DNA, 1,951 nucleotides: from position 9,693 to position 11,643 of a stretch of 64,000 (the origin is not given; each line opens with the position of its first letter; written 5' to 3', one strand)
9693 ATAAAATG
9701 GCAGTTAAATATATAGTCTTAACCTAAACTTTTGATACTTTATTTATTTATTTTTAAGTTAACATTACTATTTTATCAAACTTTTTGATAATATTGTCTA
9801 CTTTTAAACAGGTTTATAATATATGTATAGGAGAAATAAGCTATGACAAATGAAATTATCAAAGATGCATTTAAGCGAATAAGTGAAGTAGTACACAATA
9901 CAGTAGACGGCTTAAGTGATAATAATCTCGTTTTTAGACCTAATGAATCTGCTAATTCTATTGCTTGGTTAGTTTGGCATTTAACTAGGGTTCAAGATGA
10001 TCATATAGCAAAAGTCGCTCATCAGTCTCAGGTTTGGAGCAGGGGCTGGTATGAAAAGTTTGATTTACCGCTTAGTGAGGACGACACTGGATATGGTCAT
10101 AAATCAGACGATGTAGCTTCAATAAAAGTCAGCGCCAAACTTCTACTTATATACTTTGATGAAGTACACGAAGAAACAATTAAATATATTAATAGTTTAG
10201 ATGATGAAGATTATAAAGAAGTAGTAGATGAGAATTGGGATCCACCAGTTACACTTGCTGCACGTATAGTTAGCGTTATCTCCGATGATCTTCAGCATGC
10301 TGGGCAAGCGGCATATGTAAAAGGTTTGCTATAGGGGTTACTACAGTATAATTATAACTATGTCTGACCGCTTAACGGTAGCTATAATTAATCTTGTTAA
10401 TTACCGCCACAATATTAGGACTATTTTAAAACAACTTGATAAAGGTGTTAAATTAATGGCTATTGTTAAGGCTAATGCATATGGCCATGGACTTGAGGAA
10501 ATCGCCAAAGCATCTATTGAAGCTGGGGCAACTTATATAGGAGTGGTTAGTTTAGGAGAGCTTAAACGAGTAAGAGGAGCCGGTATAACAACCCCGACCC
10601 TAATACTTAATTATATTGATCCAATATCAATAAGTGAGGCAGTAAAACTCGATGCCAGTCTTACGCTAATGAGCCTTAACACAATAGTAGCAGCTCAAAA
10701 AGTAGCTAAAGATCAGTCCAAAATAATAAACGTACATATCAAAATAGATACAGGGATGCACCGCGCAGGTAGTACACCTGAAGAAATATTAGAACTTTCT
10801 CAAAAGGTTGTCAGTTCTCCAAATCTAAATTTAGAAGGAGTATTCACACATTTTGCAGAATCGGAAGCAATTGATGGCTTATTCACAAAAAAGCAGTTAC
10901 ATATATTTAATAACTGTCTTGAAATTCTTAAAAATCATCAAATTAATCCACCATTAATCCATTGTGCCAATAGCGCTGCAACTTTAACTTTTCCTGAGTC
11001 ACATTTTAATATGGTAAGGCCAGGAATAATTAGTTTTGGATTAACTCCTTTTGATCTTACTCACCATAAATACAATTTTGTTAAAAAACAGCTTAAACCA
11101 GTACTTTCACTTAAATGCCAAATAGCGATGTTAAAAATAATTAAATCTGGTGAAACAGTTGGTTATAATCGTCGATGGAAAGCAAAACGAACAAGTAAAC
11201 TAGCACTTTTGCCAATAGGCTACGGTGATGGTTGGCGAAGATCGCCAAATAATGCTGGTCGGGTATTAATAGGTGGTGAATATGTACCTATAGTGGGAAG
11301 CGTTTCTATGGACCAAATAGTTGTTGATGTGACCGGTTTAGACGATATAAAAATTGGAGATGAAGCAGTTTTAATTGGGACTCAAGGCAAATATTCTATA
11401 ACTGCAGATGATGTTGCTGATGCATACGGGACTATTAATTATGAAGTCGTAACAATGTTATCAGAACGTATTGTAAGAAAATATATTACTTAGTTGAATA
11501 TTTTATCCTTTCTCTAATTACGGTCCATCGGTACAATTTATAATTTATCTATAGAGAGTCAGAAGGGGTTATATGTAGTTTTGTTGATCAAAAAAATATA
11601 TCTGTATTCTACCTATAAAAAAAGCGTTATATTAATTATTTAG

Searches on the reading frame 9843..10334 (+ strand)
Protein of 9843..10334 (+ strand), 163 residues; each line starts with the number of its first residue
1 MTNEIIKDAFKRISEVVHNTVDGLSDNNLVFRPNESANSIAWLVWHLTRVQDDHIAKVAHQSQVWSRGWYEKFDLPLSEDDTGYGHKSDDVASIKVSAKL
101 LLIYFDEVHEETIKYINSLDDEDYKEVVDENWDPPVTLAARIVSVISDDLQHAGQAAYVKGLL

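Call 45: search_protein_families(library=pfam, proteins=[window:9843-10334:+], max_evalue=0.01)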
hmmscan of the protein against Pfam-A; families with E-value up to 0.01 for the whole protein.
window:9843-10334:+ (163 aa): 4 families
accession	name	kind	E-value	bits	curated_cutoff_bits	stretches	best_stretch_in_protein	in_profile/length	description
PF04978.18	MST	-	8.2e-16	59.2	27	1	8-160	4-144/149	Mycothiol-S-transferase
PF12867.12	DinB_2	-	6.1e-15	56.2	24.8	1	11-156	3-128/128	DinB superfamily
PF07609.16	DUF1572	-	6.6e-05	23.2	23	1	6-48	10-52/163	Protein of unknown function (DUF1572)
PF05163.17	DinB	-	0.0015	18.9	23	0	15-65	17-67/165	DinB family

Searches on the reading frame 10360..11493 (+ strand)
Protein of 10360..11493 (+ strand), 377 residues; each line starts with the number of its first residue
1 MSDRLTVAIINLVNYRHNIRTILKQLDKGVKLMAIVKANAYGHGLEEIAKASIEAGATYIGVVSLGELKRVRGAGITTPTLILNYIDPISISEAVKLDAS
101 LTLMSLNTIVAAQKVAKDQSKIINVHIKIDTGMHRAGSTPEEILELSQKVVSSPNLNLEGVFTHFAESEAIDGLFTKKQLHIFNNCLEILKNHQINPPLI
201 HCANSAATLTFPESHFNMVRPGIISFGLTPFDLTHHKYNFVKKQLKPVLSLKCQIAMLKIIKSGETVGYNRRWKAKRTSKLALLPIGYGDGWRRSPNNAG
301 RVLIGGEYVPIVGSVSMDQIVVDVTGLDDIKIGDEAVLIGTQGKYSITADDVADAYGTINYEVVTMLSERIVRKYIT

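Call 4: search_protein_families(library=pfam, proteins=[window:10360-11493:+], max_evalue=0.01)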
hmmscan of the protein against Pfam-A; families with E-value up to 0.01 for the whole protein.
window:10360-11493:+ (377 aa): 2 families
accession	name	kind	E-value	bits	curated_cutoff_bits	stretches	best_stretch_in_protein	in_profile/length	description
PF01168.26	Ala_racemase_N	-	6.9e-66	222.5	24.1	1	10-230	1-220/220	Alanine racemase, N-terminal domain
PF00842.27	Ala_racemase_C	-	1.4e-43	148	25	1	248-375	1-127/127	Alanine racemase, C-terminal domain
